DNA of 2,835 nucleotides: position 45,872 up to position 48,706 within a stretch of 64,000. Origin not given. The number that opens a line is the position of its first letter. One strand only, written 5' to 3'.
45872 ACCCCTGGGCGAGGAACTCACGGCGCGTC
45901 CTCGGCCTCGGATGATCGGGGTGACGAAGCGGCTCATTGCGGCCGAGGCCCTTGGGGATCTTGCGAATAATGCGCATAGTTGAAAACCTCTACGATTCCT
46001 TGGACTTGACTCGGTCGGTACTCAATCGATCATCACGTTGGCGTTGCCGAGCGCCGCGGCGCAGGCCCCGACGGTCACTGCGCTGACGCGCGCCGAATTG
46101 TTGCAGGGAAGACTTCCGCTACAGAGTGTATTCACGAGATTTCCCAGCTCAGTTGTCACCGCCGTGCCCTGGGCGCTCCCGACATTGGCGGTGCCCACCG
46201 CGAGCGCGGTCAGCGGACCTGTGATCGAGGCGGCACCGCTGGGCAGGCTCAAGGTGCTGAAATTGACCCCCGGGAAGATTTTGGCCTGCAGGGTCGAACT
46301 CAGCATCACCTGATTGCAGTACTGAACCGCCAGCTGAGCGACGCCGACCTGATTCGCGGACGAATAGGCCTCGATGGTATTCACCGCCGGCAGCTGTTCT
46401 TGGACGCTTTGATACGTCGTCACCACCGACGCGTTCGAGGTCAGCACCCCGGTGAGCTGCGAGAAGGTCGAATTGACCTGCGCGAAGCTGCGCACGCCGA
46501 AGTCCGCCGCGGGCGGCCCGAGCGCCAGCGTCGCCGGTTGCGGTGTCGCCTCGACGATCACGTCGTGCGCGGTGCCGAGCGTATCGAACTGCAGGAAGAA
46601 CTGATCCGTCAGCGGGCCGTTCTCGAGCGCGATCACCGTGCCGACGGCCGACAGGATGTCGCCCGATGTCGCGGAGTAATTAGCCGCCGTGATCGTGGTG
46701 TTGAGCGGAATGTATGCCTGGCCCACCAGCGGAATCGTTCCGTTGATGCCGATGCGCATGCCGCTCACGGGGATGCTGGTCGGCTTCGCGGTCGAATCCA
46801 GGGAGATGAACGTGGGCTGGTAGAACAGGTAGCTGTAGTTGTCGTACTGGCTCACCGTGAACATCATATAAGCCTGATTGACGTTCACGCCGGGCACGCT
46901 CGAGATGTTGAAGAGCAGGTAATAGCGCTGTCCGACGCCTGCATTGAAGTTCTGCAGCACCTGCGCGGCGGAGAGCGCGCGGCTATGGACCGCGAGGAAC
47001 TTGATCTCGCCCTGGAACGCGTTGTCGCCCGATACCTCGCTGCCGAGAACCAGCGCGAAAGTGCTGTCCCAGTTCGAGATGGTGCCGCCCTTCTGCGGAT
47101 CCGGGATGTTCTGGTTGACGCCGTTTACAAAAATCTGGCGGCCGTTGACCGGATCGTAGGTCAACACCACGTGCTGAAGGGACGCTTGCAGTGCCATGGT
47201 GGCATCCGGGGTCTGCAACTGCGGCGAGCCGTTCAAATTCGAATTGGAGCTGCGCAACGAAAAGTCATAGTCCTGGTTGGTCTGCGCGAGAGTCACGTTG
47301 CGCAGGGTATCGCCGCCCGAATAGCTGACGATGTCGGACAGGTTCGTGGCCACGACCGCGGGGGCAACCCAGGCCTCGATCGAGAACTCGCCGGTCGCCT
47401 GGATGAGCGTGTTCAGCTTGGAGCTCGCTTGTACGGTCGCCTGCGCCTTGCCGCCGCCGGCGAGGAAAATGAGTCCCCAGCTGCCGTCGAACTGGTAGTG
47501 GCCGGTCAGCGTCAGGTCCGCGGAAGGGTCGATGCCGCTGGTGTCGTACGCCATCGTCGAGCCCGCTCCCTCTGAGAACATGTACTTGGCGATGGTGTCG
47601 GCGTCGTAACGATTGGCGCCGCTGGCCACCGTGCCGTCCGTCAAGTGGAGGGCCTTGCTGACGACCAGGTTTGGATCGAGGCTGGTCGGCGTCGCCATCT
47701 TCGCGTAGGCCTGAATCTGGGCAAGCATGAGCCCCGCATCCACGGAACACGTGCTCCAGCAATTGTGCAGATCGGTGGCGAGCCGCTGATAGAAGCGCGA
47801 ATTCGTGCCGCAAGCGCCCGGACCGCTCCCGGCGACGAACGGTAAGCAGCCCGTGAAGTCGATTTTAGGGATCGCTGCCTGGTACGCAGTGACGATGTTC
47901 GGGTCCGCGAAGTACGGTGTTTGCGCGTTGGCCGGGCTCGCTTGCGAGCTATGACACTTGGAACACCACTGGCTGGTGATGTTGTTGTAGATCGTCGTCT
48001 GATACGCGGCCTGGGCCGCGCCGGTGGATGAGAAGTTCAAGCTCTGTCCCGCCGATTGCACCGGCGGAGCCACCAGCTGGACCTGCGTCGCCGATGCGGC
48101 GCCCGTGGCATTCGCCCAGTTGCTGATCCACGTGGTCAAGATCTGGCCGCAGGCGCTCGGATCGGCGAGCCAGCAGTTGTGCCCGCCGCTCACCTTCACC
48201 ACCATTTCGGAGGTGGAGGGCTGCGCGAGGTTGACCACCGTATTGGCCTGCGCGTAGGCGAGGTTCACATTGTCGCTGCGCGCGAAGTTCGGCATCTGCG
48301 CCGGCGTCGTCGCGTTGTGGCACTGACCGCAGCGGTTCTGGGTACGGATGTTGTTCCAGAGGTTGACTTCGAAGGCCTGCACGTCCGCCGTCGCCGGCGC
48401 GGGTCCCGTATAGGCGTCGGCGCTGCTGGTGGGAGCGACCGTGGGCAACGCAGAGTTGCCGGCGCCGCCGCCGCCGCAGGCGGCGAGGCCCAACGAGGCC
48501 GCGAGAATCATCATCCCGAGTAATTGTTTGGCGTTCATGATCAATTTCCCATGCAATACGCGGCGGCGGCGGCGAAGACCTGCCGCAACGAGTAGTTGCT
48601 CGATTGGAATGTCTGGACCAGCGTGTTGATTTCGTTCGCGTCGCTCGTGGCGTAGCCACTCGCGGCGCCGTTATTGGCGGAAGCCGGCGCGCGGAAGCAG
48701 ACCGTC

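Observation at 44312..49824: Three-gene operon of exported proteins with planctomycete-type CxxCH modules, a LamG domain and a Tat-exported DUF1501-like partner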

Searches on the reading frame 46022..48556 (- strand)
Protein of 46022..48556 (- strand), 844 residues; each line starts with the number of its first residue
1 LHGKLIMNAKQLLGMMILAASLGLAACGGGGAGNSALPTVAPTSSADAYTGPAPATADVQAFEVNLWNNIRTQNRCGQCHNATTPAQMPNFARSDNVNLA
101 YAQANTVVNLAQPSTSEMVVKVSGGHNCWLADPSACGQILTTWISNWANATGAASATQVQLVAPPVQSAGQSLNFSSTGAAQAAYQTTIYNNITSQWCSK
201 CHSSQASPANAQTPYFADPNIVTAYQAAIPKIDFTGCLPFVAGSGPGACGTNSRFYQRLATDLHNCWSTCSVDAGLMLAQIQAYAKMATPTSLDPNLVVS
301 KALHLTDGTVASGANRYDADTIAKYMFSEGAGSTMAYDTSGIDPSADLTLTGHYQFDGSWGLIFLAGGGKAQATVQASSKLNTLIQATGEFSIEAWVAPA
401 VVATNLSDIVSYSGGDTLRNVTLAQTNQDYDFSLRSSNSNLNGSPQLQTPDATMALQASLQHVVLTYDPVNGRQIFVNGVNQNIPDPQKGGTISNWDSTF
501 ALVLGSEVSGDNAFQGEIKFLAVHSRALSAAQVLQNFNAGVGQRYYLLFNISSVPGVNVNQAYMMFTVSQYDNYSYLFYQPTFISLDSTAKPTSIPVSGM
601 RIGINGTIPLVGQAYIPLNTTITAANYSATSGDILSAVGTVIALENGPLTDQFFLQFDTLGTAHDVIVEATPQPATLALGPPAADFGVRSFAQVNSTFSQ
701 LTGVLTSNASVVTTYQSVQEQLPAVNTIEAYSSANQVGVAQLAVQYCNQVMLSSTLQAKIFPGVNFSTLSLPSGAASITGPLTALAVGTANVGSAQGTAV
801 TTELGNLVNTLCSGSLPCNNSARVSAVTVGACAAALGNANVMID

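Call 3: search_protein_families(library=pfam, proteins=[window:46022-48556:-], max_evalue=1)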
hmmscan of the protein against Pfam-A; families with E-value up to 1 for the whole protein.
window:46022-48556:- (844 aa): 5 families
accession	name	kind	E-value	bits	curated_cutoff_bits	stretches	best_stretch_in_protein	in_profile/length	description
PF13385.13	Laminin_G_3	-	5.5e-17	62.7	27.6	1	375-533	7-150/151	Concanavalin A-like lectin/glucanases superfamily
PF14522.11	Cytochrome_C7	-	0.0077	16.5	24.8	0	71-85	10-53/67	Cytochrome c7 and related cytochrome c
PF09698.15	GSu_C4xC__C2xCH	-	0.014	16.5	21.7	1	56-80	18-36/36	Geobacter CxxxxCH...CXXCH motif (GSu_C4xC__C2xCH)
PF09699.15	Paired_CXXCH_1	-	0.019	15.1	20.6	0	194-212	5-23/41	Doubled CXXCH motif (Paired_CXXCH_1)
PF22113.1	Mtrc-MtrF_II-IV_dom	-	0.072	13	30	0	172-209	98-132/176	Outer membrane cytochrome MtrC/MtrF-like, domains II/IV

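Call 4: search_protein_families(library=ncbifam, proteins=[window:46022-48556:-], max_evalue=1)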
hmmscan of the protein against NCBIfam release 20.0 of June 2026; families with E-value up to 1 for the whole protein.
window:46022-48556:- (844 aa): 4 families
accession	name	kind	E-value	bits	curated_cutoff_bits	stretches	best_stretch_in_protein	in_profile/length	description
TIGR01904.2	GSu_C4xC__C2xCH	domain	0.017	14.9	27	1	62-87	39-63/73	CxxxxCH/CxxCH domain c-type cytochrome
NF045774.1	cytochro_C551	exception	0.018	15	118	1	10-53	2-32/110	cytochrome c551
TIGR04257.1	nanowire_3heme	domain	0.038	14.1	40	0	69-84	47-62/75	c(7)-type cytochrome triheme domain-containing protein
TIGR01905.1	paired_CXXCH_1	subfamily_domain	0.071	13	25.2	0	194-211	5-22/41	doubled CXXCH domain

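Call 16: find_homologous_proteins(query=window:46022-48538:-, max_evalue=0.001)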
Query window:46022-48538:- (838 aa): 3988 proteins with E <= 0.001 among 8000 candidates; the best 120 are listed.
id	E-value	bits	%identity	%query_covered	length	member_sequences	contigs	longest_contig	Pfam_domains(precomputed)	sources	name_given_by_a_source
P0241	0.0e+0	1799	97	100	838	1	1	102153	PF13385.14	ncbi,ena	-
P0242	0.0e+0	1768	95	100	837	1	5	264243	PF13385.14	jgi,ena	jgi:hypothetical protein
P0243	0.0e+0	1736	93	100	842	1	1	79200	PF13385.14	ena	-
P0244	0.0e+0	1729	94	100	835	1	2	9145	PF13385.14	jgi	jgi:hypothetical protein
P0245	0.0e+0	1728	94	100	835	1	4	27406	PF13385.14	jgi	jgi:hypothetical protein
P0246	0.0e+0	1725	94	100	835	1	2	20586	PF13385.14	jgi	jgi:hypothetical protein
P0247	0.0e+0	1723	94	100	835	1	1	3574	PF13385.14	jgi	jgi:hypothetical protein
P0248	0.0e+0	1720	94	99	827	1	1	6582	PF13385.14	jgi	jgi:hypothetical protein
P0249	0.0e+0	1716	94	99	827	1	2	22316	PF13385.14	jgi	jgi:hypothetical protein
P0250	0.0e+0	1703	92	100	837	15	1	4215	PF13385.14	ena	-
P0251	0.0e+0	1691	91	100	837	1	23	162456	PF13385.14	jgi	jgi:hypothetical protein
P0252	0.0e+0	1683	91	100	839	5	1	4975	PF13385.14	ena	-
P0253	0.0e+0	1670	91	99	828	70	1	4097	PF13385.14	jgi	jgi:hypothetical protein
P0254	0.0e+0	1668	91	99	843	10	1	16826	PF13385.14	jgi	-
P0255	0.0e+0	1659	90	100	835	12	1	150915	PF13385.14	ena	-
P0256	0.0e+0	1658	90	99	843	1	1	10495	PF13385.14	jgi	jgi:hypothetical protein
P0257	0.0e+0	1656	90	100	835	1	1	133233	PF13385.14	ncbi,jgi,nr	ncbi:MAG TPA: LamG domain-containing protein [Steroidobacteraceae bacterium]|jgi:hypothetical protei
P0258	0.0e+0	1655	89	100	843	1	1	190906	PF13385.14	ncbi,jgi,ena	jgi:hypothetical protein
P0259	0.0e+0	1646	89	99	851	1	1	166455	PF13385.14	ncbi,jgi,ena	jgi:hypothetical protein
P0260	0.0e+0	1638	89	100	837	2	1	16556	PF13385.14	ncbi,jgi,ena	jgi:hypothetical protein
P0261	0.0e+0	1627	88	99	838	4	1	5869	PF13385.14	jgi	jgi:hypothetical protein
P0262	0.0e+0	1615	89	99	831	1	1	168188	PF13385.14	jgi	jgi:hypothetical protein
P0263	0.0e+0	1604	87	100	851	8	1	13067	PF13385.14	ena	-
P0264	0.0e+0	1592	87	100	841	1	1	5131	PF13385.14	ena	-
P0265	0.0e+0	1520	84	100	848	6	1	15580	PF13385.14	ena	-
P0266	0.0e+0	1502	81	100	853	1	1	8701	PF13385.14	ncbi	-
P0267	0.0e+0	1500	81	100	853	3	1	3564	PF13385.14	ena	-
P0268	0.0e+0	1484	81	100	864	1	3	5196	PF13385.14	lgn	-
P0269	0.0e+0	1481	80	100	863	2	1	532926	PF13385.14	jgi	jgi:Concanavalin A-like lectin/glucanases superfamily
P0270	0.0e+0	1480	80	100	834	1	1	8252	PF13385.14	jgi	jgi:hypothetical protein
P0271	0.0e+0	1475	81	100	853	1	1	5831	PF13385.14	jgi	jgi:Concanavalin A-like lectin/glucanases superfamily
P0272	0.0e+0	1462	80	97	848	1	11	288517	PF13385.14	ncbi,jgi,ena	jgi:hypothetical protein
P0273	0.0e+0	1458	80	100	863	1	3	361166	PF13385.14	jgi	jgi:hypothetical protein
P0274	0.0e+0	1457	79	96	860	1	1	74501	PF13385.14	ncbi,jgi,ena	jgi:hypothetical protein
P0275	0.0e+0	1453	79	100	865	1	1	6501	PF13385.14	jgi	jgi:hypothetical protein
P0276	0.0e+0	1445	79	100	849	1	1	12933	PF13385.14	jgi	jgi:hypothetical protein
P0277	0.0e+0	1443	79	100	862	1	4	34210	PF13385.14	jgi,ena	jgi:hypothetical protein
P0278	0.0e+0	1439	79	100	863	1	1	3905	PF13385.14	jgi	jgi:hypothetical protein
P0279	0.0e+0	1439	79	100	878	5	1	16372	PF13385.14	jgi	jgi:hypothetical protein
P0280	0.0e+0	1437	78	100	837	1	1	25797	PF13385.14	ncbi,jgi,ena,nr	ncbi:MAG TPA: LamG domain-containing protein [Steroidobacteraceae bacterium]|nr:LamG domain-containi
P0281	0.0e+0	1436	79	100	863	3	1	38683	PF13385.14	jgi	jgi:Concanavalin A-like lectin/glucanases superfamily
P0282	0.0e+0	1432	78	100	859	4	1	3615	PF13385.14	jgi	jgi:hypothetical protein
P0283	0.0e+0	1430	79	96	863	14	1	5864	PF13385.14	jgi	jgi:Concanavalin A-like lectin/glucanases superfamily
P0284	0.0e+0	1426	79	100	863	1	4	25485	PF13385.14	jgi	jgi:hypothetical protein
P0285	0.0e+0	1426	79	100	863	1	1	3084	PF13385.14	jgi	-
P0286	0.0e+0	1424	78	100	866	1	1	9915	PF13385.14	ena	-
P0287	0.0e+0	1424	78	100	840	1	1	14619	PF13385.14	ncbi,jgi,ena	jgi:hypothetical protein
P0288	0.0e+0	1423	77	100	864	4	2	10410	PF13385.14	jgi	jgi:hypothetical protein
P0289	0.0e+0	1423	79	96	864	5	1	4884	PF13385.14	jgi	jgi:hypothetical protein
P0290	0.0e+0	1421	78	100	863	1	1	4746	PF13385.14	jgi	jgi:hypothetical protein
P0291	0.0e+0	1417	78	100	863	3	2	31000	PF13385.14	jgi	jgi:hypothetical protein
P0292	0.0e+0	1417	77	100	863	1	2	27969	PF13385.14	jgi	jgi:Concanavalin A-like lectin/glucanases superfamily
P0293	0.0e+0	1416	78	100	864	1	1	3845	PF13385.14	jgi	jgi:hypothetical protein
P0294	0.0e+0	1415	78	100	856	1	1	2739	PF13385.14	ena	-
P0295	0.0e+0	1413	78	100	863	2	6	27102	PF13385.14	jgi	jgi:hypothetical protein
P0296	0.0e+0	1413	78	100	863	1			PF13385.14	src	-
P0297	0.0e+0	1413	78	100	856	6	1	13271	PF13385.14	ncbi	-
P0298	0.0e+0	1412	78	100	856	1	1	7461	PF13385.14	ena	-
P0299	0.0e+0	1412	78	100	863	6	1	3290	PF13385.14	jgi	jgi:hypothetical protein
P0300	0.0e+0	1411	78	100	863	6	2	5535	PF13385.14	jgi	-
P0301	0.0e+0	1411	78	100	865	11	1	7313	PF13385.14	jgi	jgi:hypothetical protein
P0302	0.0e+0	1410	77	100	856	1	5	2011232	PF13385.14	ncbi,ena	ncbi:MAG: LamG domain-containing protein [Steroidobacteraceae bacterium]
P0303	0.0e+0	1410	77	100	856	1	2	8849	PF13385.14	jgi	jgi:Concanavalin A-like lectin/glucanases superfamily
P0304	0.0e+0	1408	76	100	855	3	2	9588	PF13385.14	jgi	jgi:hypothetical protein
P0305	0.0e+0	1408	78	100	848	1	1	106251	PF13385.14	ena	-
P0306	0.0e+0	1406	76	100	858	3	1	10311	PF13385.14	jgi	jgi:hypothetical protein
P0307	0.0e+0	1404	78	96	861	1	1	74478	PF13385.14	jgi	-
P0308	0.0e+0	1404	77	100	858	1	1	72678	PF13385.14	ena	-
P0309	0.0e+0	1402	78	100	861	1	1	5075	PF13385.14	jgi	jgi:hypothetical protein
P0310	0.0e+0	1401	77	100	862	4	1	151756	PF13385.14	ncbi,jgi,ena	ncbi:MAG: LamG domain-containing protein [Steroidobacteraceae bacterium]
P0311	0.0e+0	1399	77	100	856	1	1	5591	PF13385.14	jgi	jgi:hypothetical protein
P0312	0.0e+0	1398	77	100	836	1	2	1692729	PF13385.14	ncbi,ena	-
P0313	0.0e+0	1398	77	98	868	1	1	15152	PF13385.14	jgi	jgi:cytochrome c5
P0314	0.0e+0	1397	77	100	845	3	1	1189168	PF13385.14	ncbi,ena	-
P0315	0.0e+0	1397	77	100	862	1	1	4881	PF13385.14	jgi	jgi:cytochrome c5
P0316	0.0e+0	1397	78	100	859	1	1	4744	PF13385.14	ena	-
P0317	0.0e+0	1396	77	100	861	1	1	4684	PF13385.14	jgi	jgi:hypothetical protein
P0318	0.0e+0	1396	78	100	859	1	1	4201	PF13385.14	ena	-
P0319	0.0e+0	1396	78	96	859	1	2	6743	PF13385.14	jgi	jgi:Concanavalin A-like lectin/glucanases superfamily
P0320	0.0e+0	1396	77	100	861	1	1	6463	PF13385.14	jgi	jgi:Concanavalin A-like lectin/glucanases superfamily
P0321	0.0e+0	1395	77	100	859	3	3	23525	PF13385.14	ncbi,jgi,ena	jgi:hypothetical protein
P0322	0.0e+0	1395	77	100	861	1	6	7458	PF13385.14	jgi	jgi:hypothetical protein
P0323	0.0e+0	1394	77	100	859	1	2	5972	PF13385.14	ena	-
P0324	0.0e+0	1394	77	100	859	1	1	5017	PF13385.14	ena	-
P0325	0.0e+0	1394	77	100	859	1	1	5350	PF13385.14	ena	-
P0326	0.0e+0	1394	78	97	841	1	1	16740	PF13385.14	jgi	jgi:hypothetical protein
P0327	0.0e+0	1393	77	100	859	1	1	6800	PF13385.14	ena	-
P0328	0.0e+0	1393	77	100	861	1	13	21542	PF13385.14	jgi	jgi:hypothetical protein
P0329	0.0e+0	1393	77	100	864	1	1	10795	PF13385.14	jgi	jgi:hypothetical protein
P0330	0.0e+0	1393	76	96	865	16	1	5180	PF13385.14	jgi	jgi:hypothetical protein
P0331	0.0e+0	1392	77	100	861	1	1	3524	PF13385.14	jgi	jgi:hypothetical protein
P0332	0.0e+0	1392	76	100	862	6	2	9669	PF13385.14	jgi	jgi:Concanavalin A-like lectin/glucanases superfamily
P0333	0.0e+0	1392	77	100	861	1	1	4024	PF13385.14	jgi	jgi:hypothetical protein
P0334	0.0e+0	1391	77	100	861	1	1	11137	PF13385.14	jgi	jgi:Concanavalin A-like lectin/glucanases superfamily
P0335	0.0e+0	1390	76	100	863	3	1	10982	PF13385.14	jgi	jgi:hypothetical protein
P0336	0.0e+0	1388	77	100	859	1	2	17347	PF13385.14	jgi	jgi:hypothetical protein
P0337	0.0e+0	1388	77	100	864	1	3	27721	PF13385.14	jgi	jgi:hypothetical protein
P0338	0.0e+0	1387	77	100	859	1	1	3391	PF13385.14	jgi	jgi:hypothetical protein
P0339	0.0e+0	1386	77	96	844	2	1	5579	PF13385.14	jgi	jgi:hypothetical protein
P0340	0.0e+0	1382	76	96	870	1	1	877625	PF13385.14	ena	-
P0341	0.0e+0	1381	77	100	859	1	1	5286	PF13385.14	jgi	jgi:Concanavalin A-like lectin/glucanases superfamily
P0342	0.0e+0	1379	76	100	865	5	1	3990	PF13385.14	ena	-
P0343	0.0e+0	1378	75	100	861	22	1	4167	PF13385.14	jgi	jgi:Concanavalin A-like lectin/glucanases superfamily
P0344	0.0e+0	1376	77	100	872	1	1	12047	PF13385.14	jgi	jgi:hypothetical protein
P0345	0.0e+0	1375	76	100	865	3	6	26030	PF13385.14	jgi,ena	-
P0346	0.0e+0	1366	76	100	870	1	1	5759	PF13385.14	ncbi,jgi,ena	jgi:hypothetical protein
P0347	0.0e+0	1363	75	96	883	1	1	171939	PF13385.14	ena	-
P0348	0.0e+0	1358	75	100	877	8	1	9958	PF13385.14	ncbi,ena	-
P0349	0.0e+0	1357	75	100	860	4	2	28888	PF13385.14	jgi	jgi:hypothetical protein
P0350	0.0e+0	1356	76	100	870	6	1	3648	PF13385.14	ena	-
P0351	0.0e+0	1343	74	100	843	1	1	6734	PF13385.14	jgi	jgi:hypothetical protein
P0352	0.0e+0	1342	81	87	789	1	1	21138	PF13385.14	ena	-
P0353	0.0e+0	1338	80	89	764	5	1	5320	PF13385.14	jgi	jgi:hypothetical protein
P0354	0.0e+0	1332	73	100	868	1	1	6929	PF13385.14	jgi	jgi:hypothetical protein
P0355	0.0e+0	1328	73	100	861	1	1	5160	PF13385.14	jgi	jgi:hypothetical protein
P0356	0.0e+0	1320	79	91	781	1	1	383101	PF13385.14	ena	-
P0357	0.0e+0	1316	72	100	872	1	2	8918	PF13385.14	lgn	-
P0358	0.0e+0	1315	79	91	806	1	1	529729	PF13385.14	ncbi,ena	-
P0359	0.0e+0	1299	73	96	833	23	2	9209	PF13385.14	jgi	-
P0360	0.0e+0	1293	73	100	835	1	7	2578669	PF13385.14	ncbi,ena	ncbi:MAG: LamG domain-containing protein [Steroidobacteraceae bacterium]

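Call 18: search_solved_structures(query=window:46022-48538:-, max_evalue=10)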
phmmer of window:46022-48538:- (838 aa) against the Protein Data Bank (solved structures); distinct sequences matched with E-value up to 10: 1.
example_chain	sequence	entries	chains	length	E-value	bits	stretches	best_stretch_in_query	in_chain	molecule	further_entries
7exm_A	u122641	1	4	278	0.34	12.3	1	124-235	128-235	Non-structural protein 2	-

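Call 51: search_protein_families(library=pfam, alignment_id=A6, max_evalue=0.1)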
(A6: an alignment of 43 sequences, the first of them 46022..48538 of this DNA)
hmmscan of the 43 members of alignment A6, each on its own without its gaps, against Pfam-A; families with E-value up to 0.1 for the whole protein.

A. member 1, window:46022-48538:- (838 aa): 5 families
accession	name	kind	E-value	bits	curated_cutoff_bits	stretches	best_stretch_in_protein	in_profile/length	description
PF13385.13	Laminin_G_3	-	5.5e-17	62.7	27.6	1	369-527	7-150/151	Concanavalin A-like lectin/glucanases superfamily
PF14522.11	Cytochrome_C7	-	0.0076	16.5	24.8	0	65-79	10-53/67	Cytochrome c7 and related cytochrome c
PF09698.15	GSu_C4xC__C2xCH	-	0.014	16.5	21.7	1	50-74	18-36/36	Geobacter CxxxxCH...CXXCH motif (GSu_C4xC__C2xCH)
PF09699.15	Paired_CXXCH_1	-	0.019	15.1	20.6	0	188-206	5-23/41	Doubled CXXCH motif (Paired_CXXCH_1)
PF22113.1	Mtrc-MtrF_II-IV_dom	-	0.071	13.1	30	0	166-203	98-132/176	Outer membrane cytochrome MtrC/MtrF-like, domains II/IV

B. families by the number of members that match (of 43 scanned): 16 families
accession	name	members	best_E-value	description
PF13385.13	Laminin_G_3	43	4.2e-26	Concanavalin A-like lectin/glucanases superfamily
PF13442.11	Cytochrome_CBB3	35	0.00016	Cytochrome C oxidase, cbb3-type, subunit III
PF09698.15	GSu_C4xC__C2xCH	24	0.002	Geobacter CxxxxCH...CXXCH motif (GSu_C4xC__C2xCH)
PF14522.11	Cytochrome_C7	16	0.006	Cytochrome c7 and related cytochrome c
PF09699.15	Paired_CXXCH_1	12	0.0068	Doubled CXXCH motif (Paired_CXXCH_1)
PF00034.26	Cytochrom_C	11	0.0025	Cytochrome c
PF02973.23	Sialidase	6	0.0012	Sialidase, N-terminal domain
PF14376.11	Haem_bd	6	0.017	Haem-binding domain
PF22113.1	Mtrc-MtrF_II-IV_dom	5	0.071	Outer membrane cytochrome MtrC/MtrF-like, domains II/IV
PF23067.1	MG280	1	0.074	Uncharacterised protein MG280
PF25673.1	Terminase_7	1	0.075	Phage terminase small subunit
PF13435.11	Cytochrome_C554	1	0.077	Cytochrome c554 and c-prime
PF03423.18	CBM_25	1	0.079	Carbohydrate binding domain (family 25)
PF22297.1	PccH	1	0.089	PccH Cytochrome c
PF09299.17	Mu-transpos_C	1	0.091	Mu transposase, C-terminal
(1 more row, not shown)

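Call 94: search_solved_structures(query=A6, max_evalue=1)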
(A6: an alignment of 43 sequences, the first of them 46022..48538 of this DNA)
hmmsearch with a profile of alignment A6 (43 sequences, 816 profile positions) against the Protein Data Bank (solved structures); distinct sequences matched with E-value up to 1: 5.
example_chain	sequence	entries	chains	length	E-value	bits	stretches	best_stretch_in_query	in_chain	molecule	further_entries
5fre_A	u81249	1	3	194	0.0012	20.1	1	387-499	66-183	EXO-ALPHA-SIALIDASE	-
5fra_A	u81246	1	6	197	0.0013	20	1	387-499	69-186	SIALIDASE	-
4dqa_A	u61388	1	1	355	0.072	14.3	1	430-506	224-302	uncharacterized protein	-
4c1w_A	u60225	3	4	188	0.17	13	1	441-504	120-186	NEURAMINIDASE | SIALIDASE A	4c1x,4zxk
5hon_A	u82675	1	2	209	0.88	10.7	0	344-376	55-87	Extracellular arabinanase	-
